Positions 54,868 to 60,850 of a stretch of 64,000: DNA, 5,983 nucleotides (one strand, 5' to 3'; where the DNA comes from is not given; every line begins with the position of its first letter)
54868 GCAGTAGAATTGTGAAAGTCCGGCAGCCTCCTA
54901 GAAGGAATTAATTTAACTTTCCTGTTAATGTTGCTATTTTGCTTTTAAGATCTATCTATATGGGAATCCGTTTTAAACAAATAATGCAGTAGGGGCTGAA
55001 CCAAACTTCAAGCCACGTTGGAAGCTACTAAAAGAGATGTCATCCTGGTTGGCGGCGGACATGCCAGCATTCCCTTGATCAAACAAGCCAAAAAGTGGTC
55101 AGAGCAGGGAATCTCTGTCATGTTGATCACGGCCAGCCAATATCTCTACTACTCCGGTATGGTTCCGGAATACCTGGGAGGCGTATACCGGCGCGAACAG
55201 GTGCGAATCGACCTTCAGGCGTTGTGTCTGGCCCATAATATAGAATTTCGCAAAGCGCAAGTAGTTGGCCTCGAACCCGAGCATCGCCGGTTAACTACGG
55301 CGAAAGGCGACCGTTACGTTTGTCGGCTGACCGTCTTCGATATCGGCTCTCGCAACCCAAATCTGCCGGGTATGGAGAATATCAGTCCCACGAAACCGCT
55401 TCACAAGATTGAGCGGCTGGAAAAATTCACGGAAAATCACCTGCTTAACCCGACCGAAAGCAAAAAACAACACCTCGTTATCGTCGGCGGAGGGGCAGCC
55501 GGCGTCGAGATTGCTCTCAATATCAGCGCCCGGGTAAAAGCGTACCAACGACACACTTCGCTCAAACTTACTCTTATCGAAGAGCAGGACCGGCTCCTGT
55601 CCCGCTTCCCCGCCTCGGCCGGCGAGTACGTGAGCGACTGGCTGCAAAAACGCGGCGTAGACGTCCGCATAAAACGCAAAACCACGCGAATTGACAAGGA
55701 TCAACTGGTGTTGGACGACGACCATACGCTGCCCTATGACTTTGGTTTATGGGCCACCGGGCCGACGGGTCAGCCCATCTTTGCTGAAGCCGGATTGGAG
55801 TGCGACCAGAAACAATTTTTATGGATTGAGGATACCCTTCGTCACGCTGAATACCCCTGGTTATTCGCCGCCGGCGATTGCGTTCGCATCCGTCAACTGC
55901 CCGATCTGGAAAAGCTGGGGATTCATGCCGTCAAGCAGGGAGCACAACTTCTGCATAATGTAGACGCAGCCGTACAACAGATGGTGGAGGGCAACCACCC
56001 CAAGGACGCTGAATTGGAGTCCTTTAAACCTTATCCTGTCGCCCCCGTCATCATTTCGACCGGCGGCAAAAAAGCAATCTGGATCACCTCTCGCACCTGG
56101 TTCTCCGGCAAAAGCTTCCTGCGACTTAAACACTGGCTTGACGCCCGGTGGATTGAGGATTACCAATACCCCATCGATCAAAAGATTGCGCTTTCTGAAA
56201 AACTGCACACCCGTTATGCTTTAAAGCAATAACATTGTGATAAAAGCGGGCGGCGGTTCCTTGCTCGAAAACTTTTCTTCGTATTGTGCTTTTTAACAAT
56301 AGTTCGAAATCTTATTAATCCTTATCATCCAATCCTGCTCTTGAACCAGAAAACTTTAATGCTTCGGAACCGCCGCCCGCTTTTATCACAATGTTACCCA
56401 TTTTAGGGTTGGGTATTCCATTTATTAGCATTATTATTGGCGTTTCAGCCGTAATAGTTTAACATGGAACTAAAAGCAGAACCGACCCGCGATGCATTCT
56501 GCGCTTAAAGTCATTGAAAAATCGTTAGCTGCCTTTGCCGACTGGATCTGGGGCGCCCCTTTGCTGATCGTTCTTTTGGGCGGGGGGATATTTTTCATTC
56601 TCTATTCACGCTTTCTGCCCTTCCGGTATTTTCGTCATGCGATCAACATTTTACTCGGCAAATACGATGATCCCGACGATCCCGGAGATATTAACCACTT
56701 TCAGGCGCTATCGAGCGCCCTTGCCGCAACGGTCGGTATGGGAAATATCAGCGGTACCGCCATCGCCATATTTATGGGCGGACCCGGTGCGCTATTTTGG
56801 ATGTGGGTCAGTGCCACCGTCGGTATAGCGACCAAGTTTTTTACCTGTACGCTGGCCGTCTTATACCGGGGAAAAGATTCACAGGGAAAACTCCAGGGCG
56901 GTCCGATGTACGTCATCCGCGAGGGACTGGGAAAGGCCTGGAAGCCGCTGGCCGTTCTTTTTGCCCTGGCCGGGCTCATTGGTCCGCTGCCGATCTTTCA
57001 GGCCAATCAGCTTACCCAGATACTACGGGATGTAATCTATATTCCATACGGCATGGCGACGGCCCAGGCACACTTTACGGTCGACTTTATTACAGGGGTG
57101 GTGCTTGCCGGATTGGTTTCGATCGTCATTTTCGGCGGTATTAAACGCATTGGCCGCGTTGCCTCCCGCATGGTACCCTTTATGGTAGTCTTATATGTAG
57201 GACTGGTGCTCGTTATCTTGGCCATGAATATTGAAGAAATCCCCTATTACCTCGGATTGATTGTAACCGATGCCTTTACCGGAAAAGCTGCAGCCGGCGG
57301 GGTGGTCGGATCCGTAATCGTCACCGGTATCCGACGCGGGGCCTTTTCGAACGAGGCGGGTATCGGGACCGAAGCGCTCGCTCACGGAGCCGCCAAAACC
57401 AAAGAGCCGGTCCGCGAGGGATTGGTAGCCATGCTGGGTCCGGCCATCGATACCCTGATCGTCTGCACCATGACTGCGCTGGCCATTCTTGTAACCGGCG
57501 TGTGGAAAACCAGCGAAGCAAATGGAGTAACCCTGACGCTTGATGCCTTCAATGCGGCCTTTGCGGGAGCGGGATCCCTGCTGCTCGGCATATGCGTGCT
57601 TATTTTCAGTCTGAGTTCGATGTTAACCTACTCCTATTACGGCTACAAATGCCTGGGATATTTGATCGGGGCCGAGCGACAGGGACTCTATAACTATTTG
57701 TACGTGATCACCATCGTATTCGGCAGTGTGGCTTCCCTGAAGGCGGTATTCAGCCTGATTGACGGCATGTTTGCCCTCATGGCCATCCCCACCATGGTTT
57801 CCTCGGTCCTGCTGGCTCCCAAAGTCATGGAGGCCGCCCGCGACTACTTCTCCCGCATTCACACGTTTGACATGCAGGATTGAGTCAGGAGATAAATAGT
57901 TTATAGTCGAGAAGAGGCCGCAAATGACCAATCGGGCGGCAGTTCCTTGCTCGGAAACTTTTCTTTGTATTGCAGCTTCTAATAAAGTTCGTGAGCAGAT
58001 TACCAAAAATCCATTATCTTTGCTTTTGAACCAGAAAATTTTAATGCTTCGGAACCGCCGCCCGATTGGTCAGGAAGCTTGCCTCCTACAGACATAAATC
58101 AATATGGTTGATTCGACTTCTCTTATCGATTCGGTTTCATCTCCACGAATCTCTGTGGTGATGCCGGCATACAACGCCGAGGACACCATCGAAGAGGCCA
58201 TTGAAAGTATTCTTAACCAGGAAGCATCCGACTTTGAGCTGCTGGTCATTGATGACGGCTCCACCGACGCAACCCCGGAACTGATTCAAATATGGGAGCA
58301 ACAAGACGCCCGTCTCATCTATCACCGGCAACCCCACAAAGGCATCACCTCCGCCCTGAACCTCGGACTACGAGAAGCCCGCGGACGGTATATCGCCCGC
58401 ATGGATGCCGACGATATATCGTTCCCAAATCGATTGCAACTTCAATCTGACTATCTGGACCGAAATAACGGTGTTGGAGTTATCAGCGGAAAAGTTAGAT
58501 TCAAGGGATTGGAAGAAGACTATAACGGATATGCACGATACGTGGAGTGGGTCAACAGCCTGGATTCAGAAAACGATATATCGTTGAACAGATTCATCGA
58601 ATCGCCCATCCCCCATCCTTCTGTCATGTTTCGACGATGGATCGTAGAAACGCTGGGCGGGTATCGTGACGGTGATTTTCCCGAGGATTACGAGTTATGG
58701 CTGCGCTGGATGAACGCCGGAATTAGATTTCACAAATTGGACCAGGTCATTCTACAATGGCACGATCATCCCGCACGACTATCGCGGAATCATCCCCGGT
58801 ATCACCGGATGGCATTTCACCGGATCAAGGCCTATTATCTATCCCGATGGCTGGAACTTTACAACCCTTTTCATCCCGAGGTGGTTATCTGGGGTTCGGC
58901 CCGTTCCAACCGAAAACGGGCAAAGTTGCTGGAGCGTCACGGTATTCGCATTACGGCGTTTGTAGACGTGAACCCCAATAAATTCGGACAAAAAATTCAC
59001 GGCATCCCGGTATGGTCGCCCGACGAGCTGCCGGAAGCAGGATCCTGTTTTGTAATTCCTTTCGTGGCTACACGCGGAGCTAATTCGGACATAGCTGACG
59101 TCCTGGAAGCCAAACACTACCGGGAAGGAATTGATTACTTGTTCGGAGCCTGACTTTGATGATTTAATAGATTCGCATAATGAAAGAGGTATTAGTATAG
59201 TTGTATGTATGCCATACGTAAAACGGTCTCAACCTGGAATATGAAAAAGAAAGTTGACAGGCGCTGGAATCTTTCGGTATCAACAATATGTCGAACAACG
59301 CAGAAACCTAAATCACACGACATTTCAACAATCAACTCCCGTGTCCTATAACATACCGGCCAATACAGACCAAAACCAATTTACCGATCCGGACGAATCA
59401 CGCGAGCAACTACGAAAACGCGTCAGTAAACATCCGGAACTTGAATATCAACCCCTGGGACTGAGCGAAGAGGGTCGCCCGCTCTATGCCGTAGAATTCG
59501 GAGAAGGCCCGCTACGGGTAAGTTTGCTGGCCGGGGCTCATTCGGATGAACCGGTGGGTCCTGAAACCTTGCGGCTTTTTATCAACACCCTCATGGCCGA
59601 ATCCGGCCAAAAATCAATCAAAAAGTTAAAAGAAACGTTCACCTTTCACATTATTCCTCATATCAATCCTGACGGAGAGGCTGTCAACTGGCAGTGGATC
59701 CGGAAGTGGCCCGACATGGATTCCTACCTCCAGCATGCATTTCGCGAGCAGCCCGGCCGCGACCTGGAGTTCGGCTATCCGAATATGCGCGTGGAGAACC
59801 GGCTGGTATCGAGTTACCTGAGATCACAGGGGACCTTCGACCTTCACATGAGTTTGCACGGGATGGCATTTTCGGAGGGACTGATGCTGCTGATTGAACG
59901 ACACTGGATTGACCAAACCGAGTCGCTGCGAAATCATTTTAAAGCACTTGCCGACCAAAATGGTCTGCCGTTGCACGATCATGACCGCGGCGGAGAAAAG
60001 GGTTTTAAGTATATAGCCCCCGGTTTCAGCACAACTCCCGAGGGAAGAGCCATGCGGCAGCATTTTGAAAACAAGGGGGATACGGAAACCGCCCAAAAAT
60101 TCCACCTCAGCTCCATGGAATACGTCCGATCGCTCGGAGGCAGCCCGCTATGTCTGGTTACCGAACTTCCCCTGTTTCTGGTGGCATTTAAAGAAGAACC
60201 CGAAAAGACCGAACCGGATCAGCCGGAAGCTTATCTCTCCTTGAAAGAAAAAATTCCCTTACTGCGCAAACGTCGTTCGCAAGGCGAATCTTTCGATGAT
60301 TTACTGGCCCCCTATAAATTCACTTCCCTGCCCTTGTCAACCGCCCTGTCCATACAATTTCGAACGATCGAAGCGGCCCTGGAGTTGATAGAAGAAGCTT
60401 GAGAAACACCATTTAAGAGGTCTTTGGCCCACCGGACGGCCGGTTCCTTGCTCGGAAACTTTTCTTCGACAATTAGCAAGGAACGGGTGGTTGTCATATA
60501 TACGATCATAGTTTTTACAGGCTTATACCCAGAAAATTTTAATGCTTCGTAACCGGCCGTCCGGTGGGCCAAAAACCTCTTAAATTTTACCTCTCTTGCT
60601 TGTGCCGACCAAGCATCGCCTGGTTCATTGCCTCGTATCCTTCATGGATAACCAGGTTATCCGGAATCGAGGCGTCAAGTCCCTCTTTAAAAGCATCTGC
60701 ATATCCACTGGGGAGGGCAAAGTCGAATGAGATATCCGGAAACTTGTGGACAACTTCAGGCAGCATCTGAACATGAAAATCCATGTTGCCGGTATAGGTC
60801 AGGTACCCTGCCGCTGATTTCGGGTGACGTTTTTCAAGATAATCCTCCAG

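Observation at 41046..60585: Family-2 rod-like palindromic elements: conserved core, copy-specific near-perfect outer arms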

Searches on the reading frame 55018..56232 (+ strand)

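Call 14: search_protein_families(library=pfam, proteins=[window:55018-56232:+])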
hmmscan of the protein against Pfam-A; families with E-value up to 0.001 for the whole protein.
window:55018-56232:+ (404 aa): 4 families
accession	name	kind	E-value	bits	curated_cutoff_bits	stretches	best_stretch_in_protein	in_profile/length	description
PF07992.20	Pyr_redox_2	-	4.5e-35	121.9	26.1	1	7-295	2-278/291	Pyridine nucleotide-disulphide oxidoreductase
PF00070.33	Pyr_redox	-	1e-10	42.4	22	1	152-229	1-70/82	Pyridine nucleotide-disulphide oxidoreductase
PF05834.18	Lycopene_cycl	-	8.3e-06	25.5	23.4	0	153-193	2-36/380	Lycopene cyclase protein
PF13434.12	Lys_Orn_oxgnase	-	0.00044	19.9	21.3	0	93-183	139-221/339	L-lysine 6-monooxygenase/L-ornithine 5-monooxygenase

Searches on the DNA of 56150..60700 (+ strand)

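Call 46: search_rna_families(source=window, start=56150, end=60700, threshold=evalue, max_evalue=5)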
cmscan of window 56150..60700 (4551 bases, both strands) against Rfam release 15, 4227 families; matches with E-value up to 5: 2.
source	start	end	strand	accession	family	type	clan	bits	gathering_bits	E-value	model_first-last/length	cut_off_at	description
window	56236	56370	-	RF00018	CsrB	Gene; sRNA;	CL00106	18.4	71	0.039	1-356/356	no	CsrB/RsmB RNA family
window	58171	58197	+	RF02946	cow-rumen-1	Gene; sRNA;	-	16.8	53.4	3.5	1-61/61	no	cow-rumen-1 RNA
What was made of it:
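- On Any described RNA family (Rfam 15): The best sub-threshold hit is CsrB at 18.4 bits against the 71 required (call 46).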

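Call 47: search_dna_similar(query=window:60400-60600:+, collection=plasmids, mode=distant, max_evalue=0.01, max_rows=10)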
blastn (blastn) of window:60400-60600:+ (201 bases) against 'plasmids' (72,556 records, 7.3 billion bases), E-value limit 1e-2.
No match.
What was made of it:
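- Tried and rejected: Rfam at permissive thresholds and the plasmid database: nothing (calls 46, 47).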
